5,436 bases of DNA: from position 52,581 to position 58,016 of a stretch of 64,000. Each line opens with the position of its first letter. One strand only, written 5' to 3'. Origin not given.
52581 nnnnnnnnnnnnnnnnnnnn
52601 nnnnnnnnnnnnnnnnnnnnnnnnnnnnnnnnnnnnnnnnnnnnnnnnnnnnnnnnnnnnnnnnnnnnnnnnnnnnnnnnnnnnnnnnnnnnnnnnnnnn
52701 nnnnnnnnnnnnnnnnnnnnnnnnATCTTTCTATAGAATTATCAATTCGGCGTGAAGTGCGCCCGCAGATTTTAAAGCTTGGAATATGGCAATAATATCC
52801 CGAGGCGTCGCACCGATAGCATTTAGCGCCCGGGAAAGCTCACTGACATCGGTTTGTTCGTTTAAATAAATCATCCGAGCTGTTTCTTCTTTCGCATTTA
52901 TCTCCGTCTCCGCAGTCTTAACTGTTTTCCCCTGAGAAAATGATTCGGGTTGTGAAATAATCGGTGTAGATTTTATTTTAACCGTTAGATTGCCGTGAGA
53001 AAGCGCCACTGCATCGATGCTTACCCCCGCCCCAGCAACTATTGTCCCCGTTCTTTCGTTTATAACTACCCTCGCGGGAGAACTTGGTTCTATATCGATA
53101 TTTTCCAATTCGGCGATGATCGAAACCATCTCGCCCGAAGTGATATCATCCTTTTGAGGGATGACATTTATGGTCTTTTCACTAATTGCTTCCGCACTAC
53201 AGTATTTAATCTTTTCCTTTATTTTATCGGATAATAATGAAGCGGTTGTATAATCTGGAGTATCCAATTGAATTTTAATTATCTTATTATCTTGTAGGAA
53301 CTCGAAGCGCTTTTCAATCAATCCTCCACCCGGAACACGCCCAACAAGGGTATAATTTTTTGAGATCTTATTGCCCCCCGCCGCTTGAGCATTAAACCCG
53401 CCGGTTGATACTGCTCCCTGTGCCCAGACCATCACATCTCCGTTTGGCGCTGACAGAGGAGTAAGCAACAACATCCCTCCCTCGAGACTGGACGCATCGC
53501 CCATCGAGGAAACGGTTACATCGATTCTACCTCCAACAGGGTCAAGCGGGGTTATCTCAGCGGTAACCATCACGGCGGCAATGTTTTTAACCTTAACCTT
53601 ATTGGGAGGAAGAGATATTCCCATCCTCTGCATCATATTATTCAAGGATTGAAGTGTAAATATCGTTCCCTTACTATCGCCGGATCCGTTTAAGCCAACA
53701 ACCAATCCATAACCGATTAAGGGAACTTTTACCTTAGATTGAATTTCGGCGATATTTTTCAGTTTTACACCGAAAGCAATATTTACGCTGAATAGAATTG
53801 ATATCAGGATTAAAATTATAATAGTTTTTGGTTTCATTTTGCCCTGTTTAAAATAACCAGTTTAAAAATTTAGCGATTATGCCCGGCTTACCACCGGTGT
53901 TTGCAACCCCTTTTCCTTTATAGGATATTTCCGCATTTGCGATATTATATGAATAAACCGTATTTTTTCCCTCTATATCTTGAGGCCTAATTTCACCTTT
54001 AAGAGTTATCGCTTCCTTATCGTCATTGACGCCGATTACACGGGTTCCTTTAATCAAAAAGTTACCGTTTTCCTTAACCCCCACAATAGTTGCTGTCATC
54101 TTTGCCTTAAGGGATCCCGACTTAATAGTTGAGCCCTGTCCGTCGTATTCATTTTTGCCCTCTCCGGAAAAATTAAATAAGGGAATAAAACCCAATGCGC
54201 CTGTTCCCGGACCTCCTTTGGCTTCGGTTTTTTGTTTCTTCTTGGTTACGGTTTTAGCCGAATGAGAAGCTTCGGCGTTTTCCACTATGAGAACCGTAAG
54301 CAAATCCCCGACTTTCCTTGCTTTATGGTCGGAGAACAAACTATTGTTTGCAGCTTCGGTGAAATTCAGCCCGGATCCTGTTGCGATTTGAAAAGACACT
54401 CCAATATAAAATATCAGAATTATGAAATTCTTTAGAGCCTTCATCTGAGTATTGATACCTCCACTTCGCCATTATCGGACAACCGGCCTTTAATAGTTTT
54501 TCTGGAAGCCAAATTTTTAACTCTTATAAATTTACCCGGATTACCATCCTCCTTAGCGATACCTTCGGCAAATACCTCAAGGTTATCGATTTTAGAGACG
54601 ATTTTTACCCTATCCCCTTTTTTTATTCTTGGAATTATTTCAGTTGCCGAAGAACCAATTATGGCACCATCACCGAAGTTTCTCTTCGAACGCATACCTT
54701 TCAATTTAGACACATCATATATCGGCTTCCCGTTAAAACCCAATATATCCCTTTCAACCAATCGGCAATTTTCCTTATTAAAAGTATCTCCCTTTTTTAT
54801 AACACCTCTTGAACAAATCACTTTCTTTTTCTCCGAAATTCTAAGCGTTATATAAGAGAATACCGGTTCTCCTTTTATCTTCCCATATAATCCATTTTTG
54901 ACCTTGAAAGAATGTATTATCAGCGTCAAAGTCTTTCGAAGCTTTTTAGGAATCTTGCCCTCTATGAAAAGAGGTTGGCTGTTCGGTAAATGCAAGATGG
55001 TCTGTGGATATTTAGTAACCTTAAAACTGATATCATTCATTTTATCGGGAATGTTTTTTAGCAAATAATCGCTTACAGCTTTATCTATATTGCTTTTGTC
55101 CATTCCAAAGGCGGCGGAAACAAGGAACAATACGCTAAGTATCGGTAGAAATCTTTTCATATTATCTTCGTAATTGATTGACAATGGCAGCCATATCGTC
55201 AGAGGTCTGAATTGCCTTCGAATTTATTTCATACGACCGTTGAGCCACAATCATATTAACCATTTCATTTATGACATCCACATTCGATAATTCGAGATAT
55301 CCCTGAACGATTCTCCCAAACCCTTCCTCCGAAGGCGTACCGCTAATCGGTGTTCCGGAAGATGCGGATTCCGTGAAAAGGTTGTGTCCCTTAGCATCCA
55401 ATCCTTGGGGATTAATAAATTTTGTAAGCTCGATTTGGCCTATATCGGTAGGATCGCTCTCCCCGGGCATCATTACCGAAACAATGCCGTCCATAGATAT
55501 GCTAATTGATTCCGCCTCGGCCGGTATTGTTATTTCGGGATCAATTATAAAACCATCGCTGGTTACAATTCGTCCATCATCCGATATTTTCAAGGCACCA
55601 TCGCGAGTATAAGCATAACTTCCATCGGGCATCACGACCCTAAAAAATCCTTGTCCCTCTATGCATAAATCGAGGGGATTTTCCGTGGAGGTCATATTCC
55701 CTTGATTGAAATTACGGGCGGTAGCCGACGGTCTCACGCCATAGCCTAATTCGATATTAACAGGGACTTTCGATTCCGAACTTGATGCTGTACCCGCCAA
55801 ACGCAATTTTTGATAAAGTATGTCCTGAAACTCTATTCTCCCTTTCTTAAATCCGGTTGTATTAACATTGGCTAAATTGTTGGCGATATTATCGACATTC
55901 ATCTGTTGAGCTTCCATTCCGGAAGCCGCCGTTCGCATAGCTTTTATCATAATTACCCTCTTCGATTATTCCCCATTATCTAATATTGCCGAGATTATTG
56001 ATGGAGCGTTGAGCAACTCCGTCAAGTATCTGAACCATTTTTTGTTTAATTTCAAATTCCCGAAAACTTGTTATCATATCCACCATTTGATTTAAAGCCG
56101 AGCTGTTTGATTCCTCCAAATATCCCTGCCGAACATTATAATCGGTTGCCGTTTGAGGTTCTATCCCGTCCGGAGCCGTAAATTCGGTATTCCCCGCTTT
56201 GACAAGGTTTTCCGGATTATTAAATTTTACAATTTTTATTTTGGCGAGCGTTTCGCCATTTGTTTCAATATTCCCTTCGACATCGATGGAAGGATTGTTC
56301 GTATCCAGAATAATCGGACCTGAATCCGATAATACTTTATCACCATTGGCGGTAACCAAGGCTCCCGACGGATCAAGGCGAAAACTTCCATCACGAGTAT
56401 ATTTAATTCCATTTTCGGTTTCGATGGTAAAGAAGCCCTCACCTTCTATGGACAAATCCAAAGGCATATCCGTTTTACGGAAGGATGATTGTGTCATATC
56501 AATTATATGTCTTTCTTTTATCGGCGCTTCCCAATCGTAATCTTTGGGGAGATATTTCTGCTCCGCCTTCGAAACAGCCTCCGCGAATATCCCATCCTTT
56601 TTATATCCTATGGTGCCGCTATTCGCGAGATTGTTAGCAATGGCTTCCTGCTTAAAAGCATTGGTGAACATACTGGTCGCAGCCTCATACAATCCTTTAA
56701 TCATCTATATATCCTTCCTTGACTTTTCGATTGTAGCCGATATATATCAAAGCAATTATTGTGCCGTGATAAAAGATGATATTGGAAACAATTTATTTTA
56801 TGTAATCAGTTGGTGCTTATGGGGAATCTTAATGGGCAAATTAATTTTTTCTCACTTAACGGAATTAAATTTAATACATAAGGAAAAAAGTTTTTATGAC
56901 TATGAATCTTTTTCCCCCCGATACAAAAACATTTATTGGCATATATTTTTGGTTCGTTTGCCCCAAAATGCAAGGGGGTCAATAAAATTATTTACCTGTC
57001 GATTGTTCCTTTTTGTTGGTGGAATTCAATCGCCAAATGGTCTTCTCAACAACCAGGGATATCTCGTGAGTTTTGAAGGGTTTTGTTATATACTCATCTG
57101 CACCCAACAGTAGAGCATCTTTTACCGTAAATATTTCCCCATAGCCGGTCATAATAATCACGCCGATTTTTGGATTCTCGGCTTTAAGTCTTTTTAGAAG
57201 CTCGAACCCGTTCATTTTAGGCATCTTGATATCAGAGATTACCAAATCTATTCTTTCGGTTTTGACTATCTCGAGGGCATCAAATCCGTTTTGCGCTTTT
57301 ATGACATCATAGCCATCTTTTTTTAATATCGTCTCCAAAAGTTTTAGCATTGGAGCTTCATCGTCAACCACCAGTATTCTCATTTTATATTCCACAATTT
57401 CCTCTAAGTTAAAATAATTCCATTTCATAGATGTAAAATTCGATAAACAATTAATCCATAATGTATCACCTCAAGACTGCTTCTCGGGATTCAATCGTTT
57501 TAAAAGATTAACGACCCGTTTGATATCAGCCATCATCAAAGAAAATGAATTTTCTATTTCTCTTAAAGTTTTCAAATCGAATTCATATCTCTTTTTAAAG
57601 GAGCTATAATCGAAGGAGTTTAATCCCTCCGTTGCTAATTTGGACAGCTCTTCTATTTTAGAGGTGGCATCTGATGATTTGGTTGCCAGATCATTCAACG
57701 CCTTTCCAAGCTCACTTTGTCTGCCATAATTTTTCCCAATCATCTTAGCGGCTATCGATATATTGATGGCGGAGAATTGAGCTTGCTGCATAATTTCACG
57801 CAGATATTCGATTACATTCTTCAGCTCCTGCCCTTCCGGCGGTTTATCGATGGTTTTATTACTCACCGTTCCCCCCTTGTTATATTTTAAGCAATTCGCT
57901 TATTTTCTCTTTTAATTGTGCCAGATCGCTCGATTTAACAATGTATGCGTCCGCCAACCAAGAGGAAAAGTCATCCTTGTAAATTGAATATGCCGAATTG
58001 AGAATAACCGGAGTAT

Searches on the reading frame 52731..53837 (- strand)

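Call 9: search_protein_families(library=pfam, proteins=[window:52731-53837:-], max_evalue=0.0001)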
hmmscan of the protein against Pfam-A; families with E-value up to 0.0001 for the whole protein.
window:52731-53837:- (368 aa): 1 family
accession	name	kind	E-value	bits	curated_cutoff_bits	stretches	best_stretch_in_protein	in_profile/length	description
PF02119.21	FlgI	-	3.2e-118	395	25.3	1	25-367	1-343/343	Flagellar P-ring protein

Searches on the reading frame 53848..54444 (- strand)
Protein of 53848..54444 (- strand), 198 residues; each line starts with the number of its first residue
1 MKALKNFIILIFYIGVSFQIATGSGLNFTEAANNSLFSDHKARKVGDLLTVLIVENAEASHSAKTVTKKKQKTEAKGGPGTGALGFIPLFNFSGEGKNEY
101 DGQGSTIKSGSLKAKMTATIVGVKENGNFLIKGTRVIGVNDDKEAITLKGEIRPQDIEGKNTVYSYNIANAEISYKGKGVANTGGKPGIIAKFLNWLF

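Call 9: search_protein_families(library=pfam, proteins=[window:53848-54444:-], max_evalue=0.0001)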
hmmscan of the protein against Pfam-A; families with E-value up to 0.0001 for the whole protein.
window:53848-54444:- (198 aa): 1 family
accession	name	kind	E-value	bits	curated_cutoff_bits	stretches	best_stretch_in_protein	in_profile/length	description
PF02107.21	FlgH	-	2.7e-46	157.8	27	1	28-197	8-170/172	Flagellar L-ring protein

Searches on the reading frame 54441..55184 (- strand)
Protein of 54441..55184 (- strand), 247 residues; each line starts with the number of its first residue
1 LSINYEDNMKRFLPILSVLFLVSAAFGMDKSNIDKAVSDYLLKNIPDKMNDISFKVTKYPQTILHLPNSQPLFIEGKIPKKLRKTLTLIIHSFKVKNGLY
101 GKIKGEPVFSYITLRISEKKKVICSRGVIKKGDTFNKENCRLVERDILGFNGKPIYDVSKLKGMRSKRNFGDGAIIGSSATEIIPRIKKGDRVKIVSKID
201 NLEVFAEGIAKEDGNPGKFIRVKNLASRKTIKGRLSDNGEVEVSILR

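Call 9: search_protein_families(library=pfam, proteins=[window:54441-55184:-], max_evalue=0.0001)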
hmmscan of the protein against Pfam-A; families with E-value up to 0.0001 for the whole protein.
window:54441-55184:- (247 aa): 1 family
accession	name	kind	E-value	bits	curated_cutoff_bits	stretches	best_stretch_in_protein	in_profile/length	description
PF13144.11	ChapFlgA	-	4.4e-24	85.3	23.8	1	121-243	2-122/122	Chaperone for flagella basal body P-ring formation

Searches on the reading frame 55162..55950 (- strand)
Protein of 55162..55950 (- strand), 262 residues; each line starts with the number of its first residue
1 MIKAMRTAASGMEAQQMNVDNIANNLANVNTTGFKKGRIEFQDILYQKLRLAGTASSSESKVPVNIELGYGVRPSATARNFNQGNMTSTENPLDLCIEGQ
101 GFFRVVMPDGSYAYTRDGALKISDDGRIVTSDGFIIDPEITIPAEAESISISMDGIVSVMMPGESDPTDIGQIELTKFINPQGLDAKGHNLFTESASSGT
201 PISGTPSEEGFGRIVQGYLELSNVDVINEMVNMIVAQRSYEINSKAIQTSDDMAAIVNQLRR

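Call 9: search_protein_families(library=pfam, proteins=[window:55162-55950:-], max_evalue=0.0001)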
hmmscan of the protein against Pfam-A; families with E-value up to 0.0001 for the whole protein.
window:55162-55950:- (262 aa): 3 families
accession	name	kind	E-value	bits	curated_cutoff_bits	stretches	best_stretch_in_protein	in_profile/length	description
PF22692.1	LlgE_F_G_D1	-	2.1e-25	89.1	27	1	97-159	2-64/64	Flagellar hook protein FlgE/F/G D1 domain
PF06429.18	Flg_bbr_C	-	1.6e-20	72.7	23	1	216-260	2-46/46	Flagellar basal body rod FlgEFG protein C-terminal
PF00460.25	Flg_bb_rod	-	2.5e-10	40.6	20.7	1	5-35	1-31/31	Flagella basal body rod protein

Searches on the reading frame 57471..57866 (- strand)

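Call 10: search_protein_families(library=pfam, proteins=[window:57471-57866:-], max_evalue=0.0001)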
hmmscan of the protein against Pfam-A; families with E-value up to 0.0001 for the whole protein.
window:57471-57866:- (131 aa): 1 family
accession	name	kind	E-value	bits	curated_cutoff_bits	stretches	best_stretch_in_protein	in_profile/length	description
PF00015.26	MCPsignal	-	9.3e-05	22.8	34.6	0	12-125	32-147/172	Methyl-accepting chemotaxis protein (MCP) signalling domain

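Call 52: search_protein_families(library=pfam, proteins=[window:57471-57863:-], max_evalue=0.1)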
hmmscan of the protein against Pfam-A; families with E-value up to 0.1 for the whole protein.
window:57471-57863:- (130 aa): 5 families
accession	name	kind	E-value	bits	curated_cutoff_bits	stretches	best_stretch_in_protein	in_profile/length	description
PF00015.26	MCPsignal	-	9.6e-05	22.7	34.6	1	11-124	32-147/172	Methyl-accepting chemotaxis protein (MCP) signalling domain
PF24349.1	DUF7509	-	0.051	13.6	27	1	29-105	108-181/206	Domain of unknown function (DUF7509)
PF12525.13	DUF3726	-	0.065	13.6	22.1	0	38-91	13-65/73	Protein of unknown function (DUF3726)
PF01008.23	IF-2B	-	0.076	12.7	22.4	0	7-70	24-89/280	Initiation factor 2 subunit family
PF25051.1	WHD_MCM8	-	0.084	13.4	26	0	90-121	31-62/80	MCM8 winged helix domain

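Call 76: search_protein_families(library=ncbifam, proteins=[window:57471-57863:-], max_evalue=1)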
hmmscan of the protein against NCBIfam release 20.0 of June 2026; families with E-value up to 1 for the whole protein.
window:57471-57863:- (130 aa): 3 families
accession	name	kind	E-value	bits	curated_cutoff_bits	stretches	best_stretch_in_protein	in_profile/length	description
TIGR02849.1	spore_III_AD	equivalog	0.0038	17.6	85.6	1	13-71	20-75/101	stage III sporulation protein AD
NF011407.0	PRK14833.1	equivalog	0.043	13.4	325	1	15-79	101-165/233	di-trans,poly-cis-decaprenylcistransferase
NF011406.0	PRK14831.1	subfamily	0.053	12.7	375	1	14-74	119-179/256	undecaprenyl pyrophosphate synthase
